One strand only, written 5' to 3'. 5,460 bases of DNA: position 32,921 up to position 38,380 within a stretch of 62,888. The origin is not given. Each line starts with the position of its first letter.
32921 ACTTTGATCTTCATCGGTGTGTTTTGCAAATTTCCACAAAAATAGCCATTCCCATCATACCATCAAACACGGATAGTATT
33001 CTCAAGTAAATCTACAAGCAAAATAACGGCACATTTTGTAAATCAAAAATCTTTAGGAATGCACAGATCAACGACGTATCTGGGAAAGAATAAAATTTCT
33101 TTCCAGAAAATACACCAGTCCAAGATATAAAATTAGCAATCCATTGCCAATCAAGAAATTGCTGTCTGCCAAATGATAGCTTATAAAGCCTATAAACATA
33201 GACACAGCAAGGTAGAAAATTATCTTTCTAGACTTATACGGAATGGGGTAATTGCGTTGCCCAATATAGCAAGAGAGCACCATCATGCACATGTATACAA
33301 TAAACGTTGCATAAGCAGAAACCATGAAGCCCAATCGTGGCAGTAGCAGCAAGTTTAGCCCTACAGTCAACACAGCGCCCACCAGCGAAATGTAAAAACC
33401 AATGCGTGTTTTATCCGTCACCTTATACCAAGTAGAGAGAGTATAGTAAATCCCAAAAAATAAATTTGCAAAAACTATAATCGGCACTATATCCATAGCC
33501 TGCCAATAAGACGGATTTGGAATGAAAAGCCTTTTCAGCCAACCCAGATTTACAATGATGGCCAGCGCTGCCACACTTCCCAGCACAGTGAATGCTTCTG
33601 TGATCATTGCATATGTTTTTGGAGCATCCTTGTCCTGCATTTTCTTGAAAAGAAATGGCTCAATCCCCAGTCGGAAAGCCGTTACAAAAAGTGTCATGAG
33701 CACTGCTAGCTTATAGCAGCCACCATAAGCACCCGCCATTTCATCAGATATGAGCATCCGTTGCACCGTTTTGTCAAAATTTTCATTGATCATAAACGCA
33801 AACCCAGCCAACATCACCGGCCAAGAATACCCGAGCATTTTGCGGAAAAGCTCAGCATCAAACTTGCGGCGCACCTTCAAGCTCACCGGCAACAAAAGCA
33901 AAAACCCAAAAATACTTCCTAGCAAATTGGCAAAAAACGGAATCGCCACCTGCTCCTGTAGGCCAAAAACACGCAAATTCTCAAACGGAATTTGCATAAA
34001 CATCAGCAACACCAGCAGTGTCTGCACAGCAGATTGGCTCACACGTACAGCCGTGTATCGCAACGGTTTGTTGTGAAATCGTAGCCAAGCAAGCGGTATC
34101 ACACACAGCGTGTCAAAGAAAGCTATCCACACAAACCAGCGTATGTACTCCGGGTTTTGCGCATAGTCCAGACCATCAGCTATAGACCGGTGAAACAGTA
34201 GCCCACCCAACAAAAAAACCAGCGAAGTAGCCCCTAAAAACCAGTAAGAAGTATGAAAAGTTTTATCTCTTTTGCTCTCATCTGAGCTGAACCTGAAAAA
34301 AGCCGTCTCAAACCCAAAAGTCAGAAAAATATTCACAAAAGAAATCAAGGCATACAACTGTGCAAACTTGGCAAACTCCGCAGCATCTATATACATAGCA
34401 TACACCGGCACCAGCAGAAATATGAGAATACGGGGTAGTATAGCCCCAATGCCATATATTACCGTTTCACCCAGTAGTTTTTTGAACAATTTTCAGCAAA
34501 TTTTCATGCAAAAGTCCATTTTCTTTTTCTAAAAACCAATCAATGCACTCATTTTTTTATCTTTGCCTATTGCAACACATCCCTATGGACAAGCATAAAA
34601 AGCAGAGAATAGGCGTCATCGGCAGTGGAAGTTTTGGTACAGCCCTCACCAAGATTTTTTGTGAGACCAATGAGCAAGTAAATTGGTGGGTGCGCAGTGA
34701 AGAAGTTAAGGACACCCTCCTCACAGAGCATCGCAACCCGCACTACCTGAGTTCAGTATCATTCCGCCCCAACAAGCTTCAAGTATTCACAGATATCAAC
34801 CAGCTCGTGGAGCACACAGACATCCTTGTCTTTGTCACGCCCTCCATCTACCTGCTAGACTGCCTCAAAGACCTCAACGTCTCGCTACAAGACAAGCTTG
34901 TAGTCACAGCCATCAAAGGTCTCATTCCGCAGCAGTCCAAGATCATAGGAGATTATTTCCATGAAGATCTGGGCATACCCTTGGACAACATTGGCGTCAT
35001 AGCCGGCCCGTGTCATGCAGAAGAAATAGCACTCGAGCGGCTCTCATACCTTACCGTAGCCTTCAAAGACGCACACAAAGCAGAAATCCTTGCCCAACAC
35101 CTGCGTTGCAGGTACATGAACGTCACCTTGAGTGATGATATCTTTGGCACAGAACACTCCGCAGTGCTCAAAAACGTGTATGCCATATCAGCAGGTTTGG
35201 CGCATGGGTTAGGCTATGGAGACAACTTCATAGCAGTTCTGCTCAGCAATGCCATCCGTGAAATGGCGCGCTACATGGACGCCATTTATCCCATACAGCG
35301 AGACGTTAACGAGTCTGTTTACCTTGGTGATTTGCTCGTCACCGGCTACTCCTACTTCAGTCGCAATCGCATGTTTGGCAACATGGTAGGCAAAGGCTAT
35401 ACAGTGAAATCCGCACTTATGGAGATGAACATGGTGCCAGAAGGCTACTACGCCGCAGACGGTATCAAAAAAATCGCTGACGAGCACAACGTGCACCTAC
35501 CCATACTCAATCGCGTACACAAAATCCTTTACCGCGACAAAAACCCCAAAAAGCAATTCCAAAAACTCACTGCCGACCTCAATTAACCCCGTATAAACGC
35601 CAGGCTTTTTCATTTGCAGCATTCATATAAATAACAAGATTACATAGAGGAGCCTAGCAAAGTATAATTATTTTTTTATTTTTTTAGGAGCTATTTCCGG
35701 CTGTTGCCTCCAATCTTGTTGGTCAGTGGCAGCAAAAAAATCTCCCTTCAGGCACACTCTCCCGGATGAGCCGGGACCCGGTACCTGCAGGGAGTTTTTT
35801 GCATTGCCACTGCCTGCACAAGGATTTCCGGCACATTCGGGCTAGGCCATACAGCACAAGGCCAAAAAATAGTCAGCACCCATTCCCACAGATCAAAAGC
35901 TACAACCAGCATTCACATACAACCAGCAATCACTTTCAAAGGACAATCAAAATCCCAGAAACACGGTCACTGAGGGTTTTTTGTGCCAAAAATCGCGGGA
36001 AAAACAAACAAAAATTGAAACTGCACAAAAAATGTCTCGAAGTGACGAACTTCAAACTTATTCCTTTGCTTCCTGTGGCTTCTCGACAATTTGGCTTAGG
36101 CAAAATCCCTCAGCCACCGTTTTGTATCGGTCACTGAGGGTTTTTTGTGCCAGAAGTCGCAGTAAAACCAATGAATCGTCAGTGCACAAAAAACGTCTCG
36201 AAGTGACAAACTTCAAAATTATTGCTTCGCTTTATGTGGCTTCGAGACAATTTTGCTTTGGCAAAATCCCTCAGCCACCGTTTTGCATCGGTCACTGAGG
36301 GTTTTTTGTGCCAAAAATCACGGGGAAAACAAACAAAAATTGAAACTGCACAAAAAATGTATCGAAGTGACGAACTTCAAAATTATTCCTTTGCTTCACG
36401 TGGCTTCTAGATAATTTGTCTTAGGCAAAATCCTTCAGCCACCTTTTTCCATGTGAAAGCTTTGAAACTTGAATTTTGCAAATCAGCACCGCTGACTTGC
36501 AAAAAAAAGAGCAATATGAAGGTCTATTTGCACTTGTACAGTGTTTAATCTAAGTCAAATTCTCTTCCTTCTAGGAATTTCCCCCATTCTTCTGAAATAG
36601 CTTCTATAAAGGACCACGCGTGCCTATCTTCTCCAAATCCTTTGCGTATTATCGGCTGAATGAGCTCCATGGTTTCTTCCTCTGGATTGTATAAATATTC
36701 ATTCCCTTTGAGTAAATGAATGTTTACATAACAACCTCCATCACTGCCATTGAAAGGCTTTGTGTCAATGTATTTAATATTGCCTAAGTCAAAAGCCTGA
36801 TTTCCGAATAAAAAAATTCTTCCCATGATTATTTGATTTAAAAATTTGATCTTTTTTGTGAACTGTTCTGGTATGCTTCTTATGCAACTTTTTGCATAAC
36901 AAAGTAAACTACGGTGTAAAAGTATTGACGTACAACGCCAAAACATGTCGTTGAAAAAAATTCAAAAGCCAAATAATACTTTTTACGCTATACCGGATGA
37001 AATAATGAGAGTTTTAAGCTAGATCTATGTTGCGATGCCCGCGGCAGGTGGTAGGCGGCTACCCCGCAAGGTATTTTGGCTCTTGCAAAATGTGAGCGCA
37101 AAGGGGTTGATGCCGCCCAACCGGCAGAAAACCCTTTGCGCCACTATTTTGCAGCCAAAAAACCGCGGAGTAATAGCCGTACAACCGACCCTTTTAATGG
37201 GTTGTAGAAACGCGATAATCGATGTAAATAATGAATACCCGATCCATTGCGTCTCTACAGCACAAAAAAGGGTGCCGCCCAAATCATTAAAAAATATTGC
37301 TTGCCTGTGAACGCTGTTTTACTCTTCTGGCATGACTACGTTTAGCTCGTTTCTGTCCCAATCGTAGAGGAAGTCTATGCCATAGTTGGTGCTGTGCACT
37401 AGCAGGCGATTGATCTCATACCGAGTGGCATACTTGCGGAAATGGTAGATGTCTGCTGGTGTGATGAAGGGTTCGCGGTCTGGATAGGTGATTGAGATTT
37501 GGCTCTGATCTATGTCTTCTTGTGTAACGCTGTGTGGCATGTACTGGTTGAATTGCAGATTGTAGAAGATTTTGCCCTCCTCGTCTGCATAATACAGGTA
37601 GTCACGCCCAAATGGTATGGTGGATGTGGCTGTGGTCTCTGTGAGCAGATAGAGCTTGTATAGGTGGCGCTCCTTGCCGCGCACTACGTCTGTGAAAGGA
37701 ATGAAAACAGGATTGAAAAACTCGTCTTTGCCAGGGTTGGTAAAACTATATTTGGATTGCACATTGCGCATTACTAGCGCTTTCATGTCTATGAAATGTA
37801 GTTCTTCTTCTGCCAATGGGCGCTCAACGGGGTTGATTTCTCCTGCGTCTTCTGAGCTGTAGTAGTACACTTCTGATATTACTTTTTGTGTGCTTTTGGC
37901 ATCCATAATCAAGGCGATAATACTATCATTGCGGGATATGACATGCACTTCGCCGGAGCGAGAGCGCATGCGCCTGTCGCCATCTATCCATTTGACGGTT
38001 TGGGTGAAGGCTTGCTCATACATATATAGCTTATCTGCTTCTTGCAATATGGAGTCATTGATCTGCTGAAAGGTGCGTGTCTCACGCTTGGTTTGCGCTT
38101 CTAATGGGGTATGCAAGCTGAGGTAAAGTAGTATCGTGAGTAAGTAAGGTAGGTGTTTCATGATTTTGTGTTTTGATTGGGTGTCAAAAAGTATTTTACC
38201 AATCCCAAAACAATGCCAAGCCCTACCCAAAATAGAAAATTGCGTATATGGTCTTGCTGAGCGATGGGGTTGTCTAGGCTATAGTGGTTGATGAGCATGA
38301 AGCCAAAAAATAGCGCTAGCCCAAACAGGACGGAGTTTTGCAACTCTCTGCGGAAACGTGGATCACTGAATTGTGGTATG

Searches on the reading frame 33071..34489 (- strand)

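Call 16: search_protein_families(library=pfam, proteins=[window:33071-34489:-])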
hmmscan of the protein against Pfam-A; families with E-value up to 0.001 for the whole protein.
window:33071-34489:- (473 aa): 3 families
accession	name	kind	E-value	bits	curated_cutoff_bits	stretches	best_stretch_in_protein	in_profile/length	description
PF01943.22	Polysacc_synt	-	1.8e-15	57.6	28.2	1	9-271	5-260/274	Polysaccharide biosynthesis protein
PF13440.11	Polysacc_synt_3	-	7.6e-11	42.2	23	1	36-270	8-229/293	Polysaccharide biosynthesis protein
PF01554.23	MatE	-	3.8e-06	27.1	24.9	1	233-380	10-160/161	MatE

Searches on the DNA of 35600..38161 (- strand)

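Call 61: search_rna_families(sources=[L038, L041, L043], threshold=gathering)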
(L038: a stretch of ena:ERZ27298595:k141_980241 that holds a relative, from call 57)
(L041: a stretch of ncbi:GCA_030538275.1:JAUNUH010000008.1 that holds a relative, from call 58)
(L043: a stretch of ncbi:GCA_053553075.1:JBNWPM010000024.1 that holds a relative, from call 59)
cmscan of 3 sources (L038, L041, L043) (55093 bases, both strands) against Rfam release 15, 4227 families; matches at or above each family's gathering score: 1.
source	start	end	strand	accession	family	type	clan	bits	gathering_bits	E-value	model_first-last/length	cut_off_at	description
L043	18732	18764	-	RF02914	DUF805b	Cis-reg;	CL00115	48.8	35.6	6.3e-11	1-35/35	no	DUF805b RNA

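Call 71: search_rna_families(source=window, start=35600, end=37330, threshold=evalue, max_evalue=1)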
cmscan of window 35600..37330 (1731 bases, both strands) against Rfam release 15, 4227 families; matches with E-value up to 1: 1.
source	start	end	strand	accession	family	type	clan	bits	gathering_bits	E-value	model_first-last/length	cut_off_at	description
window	35690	35847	-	RF01705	Flavo-1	Gene; sRNA;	-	25.1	42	0.015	1-76/76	no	Flavo-1 RNA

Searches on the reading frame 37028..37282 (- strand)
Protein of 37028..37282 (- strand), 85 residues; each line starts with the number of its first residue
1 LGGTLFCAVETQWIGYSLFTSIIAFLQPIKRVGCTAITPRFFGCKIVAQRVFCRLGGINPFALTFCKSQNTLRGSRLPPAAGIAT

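Call 83: search_protein_representatives(protein=window:37028-37282:-)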
Query: 85 residues. Proteins with E-value up to 0.001 (for the whole library): 0; up to 1e-10: 0; up to 1e-30: 0. The best 0 are listed.

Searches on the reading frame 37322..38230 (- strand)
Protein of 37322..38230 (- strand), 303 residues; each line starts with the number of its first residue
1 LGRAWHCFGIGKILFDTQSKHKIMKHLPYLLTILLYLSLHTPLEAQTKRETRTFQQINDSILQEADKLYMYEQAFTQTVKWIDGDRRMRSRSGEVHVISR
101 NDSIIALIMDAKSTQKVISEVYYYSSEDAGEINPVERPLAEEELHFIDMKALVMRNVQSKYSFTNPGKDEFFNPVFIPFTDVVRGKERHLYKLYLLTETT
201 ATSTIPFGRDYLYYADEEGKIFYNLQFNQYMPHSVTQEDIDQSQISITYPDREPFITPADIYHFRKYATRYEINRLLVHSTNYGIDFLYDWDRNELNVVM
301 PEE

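Call 16: search_protein_families(library=pfam, proteins=[window:37322-38230:-])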
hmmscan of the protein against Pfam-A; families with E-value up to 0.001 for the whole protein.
window:37322-38230:- (303 aa): 0 families

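Call 56: find_homologous_proteins(query=window:37322-38161:-, max_evalue=0.001)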
Query window:37322-38161:- (280 aa): 13 proteins with E <= 0.001 among 220 candidates.
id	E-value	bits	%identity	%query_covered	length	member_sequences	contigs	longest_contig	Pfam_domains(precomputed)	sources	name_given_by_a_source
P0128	1.3e-184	630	100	100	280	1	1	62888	-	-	-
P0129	7.3e-77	277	48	92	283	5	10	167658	-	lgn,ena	-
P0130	1.3e-75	273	47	97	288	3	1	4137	-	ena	-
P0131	2.2e-73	265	46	98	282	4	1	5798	-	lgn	-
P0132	1.9e-71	259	45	100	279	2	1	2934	-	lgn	-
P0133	3.1e-70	255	42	96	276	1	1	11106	-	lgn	-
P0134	6.7e-69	251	47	99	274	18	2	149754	-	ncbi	ncbi:hypothetical protein [Ornithobacterium rhinotracheale]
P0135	7.8e-68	247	44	99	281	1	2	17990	-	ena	-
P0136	4.2e-67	245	42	100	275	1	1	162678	-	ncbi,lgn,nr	ncbi:MAG: hypothetical protein Q4G27_07925 [Flavobacteriaceae bacterium]|nr:hypothetical protein [Fl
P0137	2.4e-66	242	44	91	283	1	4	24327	-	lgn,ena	-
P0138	2.8e-64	235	42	99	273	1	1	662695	-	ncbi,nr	ncbi:hypothetical protein GO491_01375 [Flavobacteriaceae bacterium Ap0902]|nr:hypothetical protein [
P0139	4.7e-64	235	42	99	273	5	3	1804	-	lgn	-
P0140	1.1e-61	227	42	96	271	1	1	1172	-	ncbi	-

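Call 57: find_encoding_contigs(protein=P0129, flank=10000, max_places=3)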
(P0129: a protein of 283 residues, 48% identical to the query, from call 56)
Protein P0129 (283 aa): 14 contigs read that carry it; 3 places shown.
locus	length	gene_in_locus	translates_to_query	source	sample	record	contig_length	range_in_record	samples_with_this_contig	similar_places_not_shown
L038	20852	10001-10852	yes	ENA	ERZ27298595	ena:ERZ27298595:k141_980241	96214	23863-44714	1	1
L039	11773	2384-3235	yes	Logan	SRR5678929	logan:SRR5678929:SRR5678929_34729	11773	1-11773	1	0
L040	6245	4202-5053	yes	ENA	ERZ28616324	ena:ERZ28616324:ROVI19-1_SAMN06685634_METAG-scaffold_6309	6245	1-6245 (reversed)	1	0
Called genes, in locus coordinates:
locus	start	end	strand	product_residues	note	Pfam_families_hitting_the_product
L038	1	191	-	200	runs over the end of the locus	PF14063:DUF4254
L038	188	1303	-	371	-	PF16125:DUF4837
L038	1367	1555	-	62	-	PF02416:TatA_B_E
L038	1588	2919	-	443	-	PF01551:Peptidase_M23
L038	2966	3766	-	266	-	PF14125:DUF4292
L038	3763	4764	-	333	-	PF00483:NTP_transferase, PF25084:LbH_EIF2B (weak), PF25087:GMPPB_C (weak)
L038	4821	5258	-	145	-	PF22769:DCD, PF00692:dUTPase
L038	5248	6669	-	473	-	PF01943:Polysacc_synt, PF13440:Polysacc_synt_3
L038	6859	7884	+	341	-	PF01210:NAD_Gly3P_dh_N, PF07479:NAD_Gly3P_dh_C, PF20618:GPD_NAD_C_bact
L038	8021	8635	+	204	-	PF04011:LemA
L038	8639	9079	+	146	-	PF04536:TPM_phosphatase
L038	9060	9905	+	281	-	PF04536:TPM_phosphatase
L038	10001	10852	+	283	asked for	-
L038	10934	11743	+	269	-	PF14257:DUF4349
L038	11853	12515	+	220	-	-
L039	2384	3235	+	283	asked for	-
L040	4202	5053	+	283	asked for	-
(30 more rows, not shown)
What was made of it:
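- E3 lies at a synteny breakpoint (call 57).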

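Call 58: find_encoding_contigs(protein=P0136, flank=10000, max_places=2)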
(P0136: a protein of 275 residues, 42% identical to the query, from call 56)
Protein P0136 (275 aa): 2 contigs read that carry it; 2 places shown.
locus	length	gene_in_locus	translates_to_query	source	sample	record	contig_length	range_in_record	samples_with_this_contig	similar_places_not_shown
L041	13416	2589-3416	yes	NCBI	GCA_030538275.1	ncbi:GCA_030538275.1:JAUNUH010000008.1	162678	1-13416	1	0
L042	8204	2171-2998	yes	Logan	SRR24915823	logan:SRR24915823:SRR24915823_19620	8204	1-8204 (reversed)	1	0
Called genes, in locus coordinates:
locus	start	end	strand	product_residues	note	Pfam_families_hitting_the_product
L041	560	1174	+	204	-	PF04011:LemA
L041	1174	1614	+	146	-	PF04536:TPM_phosphatase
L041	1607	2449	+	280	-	PF04536:TPM_phosphatase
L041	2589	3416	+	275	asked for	-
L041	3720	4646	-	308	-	PF04613:LpxD, PF21711:DCTN5 (faint), PF25084:LbH_EIF2B (weak), PF00132:Hexapep, PF14602:Hexapep_2 (faint), PF25087:GMPPB_C (weak), PF00132:Hexapep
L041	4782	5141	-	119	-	PF01381:HTH_3, PF12844:HTH_19 (weak), PF13443:HTH_26, PF13560:HTH_31 (weak)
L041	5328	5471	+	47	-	-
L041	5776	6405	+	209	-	-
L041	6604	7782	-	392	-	-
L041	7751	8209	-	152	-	PF01814:Hemerythrin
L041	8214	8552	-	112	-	-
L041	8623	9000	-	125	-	PF01152:Bac_globin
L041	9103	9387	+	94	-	PF16476:DUF5053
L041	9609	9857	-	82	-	-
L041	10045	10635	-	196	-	-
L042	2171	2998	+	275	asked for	-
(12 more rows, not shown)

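Call 59: find_encoding_contigs(protein=P0134, flank=10000, max_places=2)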
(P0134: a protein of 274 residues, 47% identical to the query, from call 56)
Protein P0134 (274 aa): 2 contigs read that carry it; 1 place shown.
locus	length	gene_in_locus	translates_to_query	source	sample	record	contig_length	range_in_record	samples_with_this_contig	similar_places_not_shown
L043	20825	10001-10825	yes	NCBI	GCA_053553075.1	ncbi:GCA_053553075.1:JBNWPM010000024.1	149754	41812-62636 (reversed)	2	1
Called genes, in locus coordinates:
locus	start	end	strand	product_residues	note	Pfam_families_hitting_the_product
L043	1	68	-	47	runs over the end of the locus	PF12669:FeoB_associated (weak)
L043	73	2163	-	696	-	PF01926:MMR_HSR1, PF02421:FeoB_N, PF07670:Gate, PF07664:FeoB_C, PF07670:Gate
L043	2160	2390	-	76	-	PF04023:FeoA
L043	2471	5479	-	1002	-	PF09092:Lyase_N, PF09093:Lyase_catalyt, PF02278:Lyase_8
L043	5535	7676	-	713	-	PF08124:Lyase_8_N, PF02278:Lyase_8, PF02884:Lyase_8_C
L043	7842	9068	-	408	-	PF16153:DUF4861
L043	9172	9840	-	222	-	PF01081:Aldolase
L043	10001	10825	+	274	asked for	-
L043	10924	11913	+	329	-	PF06580:His_kinase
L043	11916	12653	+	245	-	PF00072:Response_reg, PF04397:LytTR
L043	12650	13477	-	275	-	-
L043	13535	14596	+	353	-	PF01264:Chorismate_synt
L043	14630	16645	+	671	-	PF14121:Porin_10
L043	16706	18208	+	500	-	PF00749:tRNA-synt_1c, PF19269:Anticodon_2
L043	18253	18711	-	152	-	-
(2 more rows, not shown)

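Call 64: search_protein_families(library=ncbifam, proteins=[window:37322-38161:-], max_evalue=0.01)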
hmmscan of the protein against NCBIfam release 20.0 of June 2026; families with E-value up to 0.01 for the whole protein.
window:37322-38161:- (280 aa): 0 families

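Call 75: find_encoding_contigs(protein=P0128, flank=10000, max_places=3)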
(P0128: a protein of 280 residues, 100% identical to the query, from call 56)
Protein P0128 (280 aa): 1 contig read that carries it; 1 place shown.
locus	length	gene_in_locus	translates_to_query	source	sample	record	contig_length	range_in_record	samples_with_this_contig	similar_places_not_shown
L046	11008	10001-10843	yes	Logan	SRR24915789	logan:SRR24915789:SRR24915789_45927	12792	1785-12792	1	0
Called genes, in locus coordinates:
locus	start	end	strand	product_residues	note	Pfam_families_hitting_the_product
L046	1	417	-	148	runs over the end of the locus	-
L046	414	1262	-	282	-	PF00494:SQS_PSY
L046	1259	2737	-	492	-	PF00070:Pyr_redox (weak), PF01266:DAO, PF03486:HI0933_like (faint), PF07992:Pyr_redox_2 (faint), PF13450:NAD_binding_8, PF01593:Amino_oxidase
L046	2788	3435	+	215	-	PF13463:HTH_27 (weak)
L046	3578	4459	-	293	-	PF02493:MORN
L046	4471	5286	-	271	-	PF10677:DUF2490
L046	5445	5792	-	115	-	-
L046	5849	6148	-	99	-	-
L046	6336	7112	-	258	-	PF00561:Abhydrolase_1, PF07819:PGAP1 (weak), PF12146:Hydrolase_4, PF12697:Abhydrolase_6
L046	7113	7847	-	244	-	PF03740:PdxJ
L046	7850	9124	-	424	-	PF00924:MS_channel_2nd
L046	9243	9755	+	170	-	PF04306:DUF456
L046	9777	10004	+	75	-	-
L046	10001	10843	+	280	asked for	-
